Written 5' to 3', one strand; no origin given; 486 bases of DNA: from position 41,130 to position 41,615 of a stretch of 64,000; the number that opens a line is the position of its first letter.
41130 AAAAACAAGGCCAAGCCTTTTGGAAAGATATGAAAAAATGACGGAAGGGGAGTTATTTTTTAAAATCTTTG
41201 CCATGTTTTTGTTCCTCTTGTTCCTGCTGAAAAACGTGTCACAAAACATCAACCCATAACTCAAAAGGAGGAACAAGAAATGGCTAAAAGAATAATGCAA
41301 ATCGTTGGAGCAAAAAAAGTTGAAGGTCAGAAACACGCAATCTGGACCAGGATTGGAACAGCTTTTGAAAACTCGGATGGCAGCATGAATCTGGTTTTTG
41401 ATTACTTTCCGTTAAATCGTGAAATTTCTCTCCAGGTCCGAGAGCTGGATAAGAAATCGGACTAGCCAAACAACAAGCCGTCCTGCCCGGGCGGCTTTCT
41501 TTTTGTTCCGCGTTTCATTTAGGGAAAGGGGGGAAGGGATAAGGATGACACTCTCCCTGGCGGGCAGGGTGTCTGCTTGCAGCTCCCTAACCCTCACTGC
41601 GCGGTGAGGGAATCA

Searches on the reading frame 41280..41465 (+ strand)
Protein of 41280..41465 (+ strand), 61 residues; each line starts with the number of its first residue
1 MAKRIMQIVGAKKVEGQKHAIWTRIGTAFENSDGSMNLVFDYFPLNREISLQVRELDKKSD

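Call 10: search_protein_families(library=pfam, proteins=[window:41280-41465:+], max_evalue=0.01)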
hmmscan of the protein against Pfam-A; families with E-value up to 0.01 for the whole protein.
window:41280-41465:+ (61 aa): 0 families

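Call 29: find_homologous_proteins(query=window:41280-41465:+, max_evalue=0.001)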
Query window:41280-41465:+ (61 aa): 1 proteins with E <= 0.001 among 1 candidates.
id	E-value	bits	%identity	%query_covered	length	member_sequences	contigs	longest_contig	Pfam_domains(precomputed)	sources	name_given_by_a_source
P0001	2.2e-32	126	100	100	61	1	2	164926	-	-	-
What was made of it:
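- Tried and rejected: A homology search with the 61-aa ORF returned only itself (call 29).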

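Call 30: find_encoding_contigs(protein=P0001, flank=10000, max_places=6)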
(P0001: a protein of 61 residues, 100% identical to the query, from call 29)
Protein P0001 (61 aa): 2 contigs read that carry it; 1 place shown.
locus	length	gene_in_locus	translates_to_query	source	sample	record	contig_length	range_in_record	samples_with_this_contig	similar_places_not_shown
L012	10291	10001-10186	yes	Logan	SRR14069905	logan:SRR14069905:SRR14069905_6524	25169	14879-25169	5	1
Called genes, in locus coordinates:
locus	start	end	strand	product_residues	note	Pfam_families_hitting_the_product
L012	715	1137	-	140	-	-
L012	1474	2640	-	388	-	-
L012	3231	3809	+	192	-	PF08401:ArdcN, PF18818:MPTase-PolyVal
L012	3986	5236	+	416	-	PF02899:Phage_int_SAM_1 (faint), PF00589:Phage_integrase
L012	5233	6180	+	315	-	PF00589:Phage_integrase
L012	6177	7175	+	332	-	PF02899:Phage_int_SAM_1 (weak), PF00589:Phage_integrase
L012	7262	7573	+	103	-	PF18818:MPTase-PolyVal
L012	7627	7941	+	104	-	-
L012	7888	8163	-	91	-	PF06249:EutQ (weak), PF05899:Cupin_3, PF07883:Cupin_2 (weak)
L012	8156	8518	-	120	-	PF07386:DUF1499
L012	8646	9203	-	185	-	PF07799:DUF1643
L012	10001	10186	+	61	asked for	-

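Call 90: search_protein_families(library=ncbifam, proteins=[window:41280-41465:+], max_evalue=0.1)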
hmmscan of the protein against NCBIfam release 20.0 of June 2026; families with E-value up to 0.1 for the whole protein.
window:41280-41465:+ (61 aa): 0 families

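Call 91: search_solved_structures(query=window:41280-41465:+, max_evalue=10)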
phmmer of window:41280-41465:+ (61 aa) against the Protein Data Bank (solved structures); distinct sequences matched with E-value up to 10: 1.
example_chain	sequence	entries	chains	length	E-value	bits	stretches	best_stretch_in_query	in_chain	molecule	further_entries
1tz9_A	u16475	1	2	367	1.2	13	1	22-43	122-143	Mannonate dehydratase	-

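Call 97: predict_structure(protein=window:41280-41465:+)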
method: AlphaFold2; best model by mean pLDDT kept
length: 61 residues; sequences in the alignment: 1
mean_pLDDT: 74.3   pTM: 0.48
mean pLDDT of the five models: 74.3, 73.0, 70.5, 62.4, 61.5
residues with pLDDT >= 90: 3; 70-90: 37; 50-70: 19; < 50: 2
segments of 3 or more residues with pLDDT < 50: none
pLDDT, mean of each block of 10 residues (from residue 1): 79 80 86 86 58 60 41
secondary structure, 60 per line:
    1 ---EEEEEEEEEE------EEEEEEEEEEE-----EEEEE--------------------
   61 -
elements in order: E4-13 E20-30 E36-40

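Call 100: fold_search(model_id=the predicted structure, library=pdb)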
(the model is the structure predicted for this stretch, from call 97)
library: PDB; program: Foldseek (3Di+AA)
matches with E <= 10: 234; with E <= 0.001: 0
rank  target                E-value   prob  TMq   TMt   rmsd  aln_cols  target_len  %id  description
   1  8jm1                  1.2e+00  0.35  0.32  0.05   3.4        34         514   18  Endo-deglycosylated hydroxynitrile lyase isozyme 5 mutant from Prunus communis mutant L331A complexed with 2,2-dimethyl- (released 2024-06-12)
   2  4gx7_A                1.5e+00  0.41  0.31  0.15   3.3        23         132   17  Vibrio Cholerae Cytolysin Beta-Prism Domain With Methyl-Alpha-Mannose Bound (released 2013-01-02)
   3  8jm2_A                1.6e+00  0.41  0.29  0.04   0.9        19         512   32  Endo-deglycosylated hydroxynitrile lyase isozyme 5 mutant L331A from Prunus communis complexed with 2,2-dimethyl-4H-be (released 2024-06-12)
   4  1d0z                  1.6e+00  0.13  0.23  0.03  10.8        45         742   13  DICTYOSTELIUM MYOSIN S1DC (MOTOR DOMAIN FRAGMENT) COMPLEXED WITH P-NITROPHENYL AMINOETHYLDIPHOSPHATE BERYLLIUM TRIFLUORI (released 2000-01-12)
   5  1lvk                  1.7e+00  0.13  0.23  0.03  10.7        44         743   16  X-RAY CRYSTAL STRUCTURE OF THE MG (DOT) 2'(3')-O-(N-METHYLANTHRANILOYL) NUCLEOTIDE BOUND TO DICTYOSTELIUM DISCOIDEUM MYO (released 1998-01-28)
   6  8jm8_A                1.8e+00  0.38  0.29  0.04   0.9        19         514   32  Endo-deglycosylated hydroxynitrile lyase isozyme 5 mutant L331A from Prunus communis complexed with (R)-2-(2,2-dimethy (released 2024-06-05)
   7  1d1a                  1.8e+00  0.16  0.25  0.03  11.3        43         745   12  DICTYOSTELIUM MYOSIN S1DC (MOTOR DOMAIN FRAGMENT) COMPLEXED WITH O,P-DINITROPHENYL AMINOETHYLDIPHOSPHATE BERYLLIUM TRIFL (released 2000-01-12)
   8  8jm3                  2.0e+00  0.35  0.29  0.04   0.9        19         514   32  Endo-deglycosylated hydroxynitrile lyase isozyme 5 mutant L331A from Prunus communis complexed with 4H-benzo[d][1,3]diox (released 2024-06-12)
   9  7cgs                  2.0e+00  0.35  0.29  0.04   0.9        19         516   32  Crystal endo-deglycosylated hydroxynitrile lyase isozyme 5 mutant L343F from Prunus communis (released 2021-04-21)
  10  6lqy                  2.0e+00  0.35  0.29  0.04   0.9        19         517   32  Crystal complex of endo-deglycosylated hydroxynitrile lyase isozyme 5 of Prunus communis with benzaldehyde (released 2020-05-13)
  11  6lr8_A                2.0e+00  0.35  0.29  0.04   0.9        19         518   32  Mutant L331A of deglycosylated hydroxynitrile lyase isozyme 5 from Prunus communis (released 2020-05-13)
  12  8jm6                  2.0e+00  0.33  0.29  0.04   0.9        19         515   32  Endo-deglycosylated hydroxynitrile lyase isozyme 5 mutant L331A/S333V/P340L from Prunus communis complexed with 2,2-dime (released 2024-06-05)
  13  8jm5                  2.0e+00  0.33  0.29  0.04   0.9        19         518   32  Endo-deglycosylated hydroxynitrile lyase isozyme 5 mutant L331A/S333V/P340L from Prunus communis (released 2024-06-05)
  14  8jm0_A                2.0e+00  0.23  0.32  0.05   3.4        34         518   18  Endo-deglycosylated hydroxynitrile lyase isozyme 5 mutant L331A from Prunus communis complexed with 2,2-dimethyl-4H-be (released 2024-06-12)
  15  6jby_A                2.2e+00  0.21  0.33  0.05   3.8        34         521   18  Crystal structure of endo-deglycosylated hydroxynitrile lyase isozyme 5 of Prunus communis (released 2020-04-01)
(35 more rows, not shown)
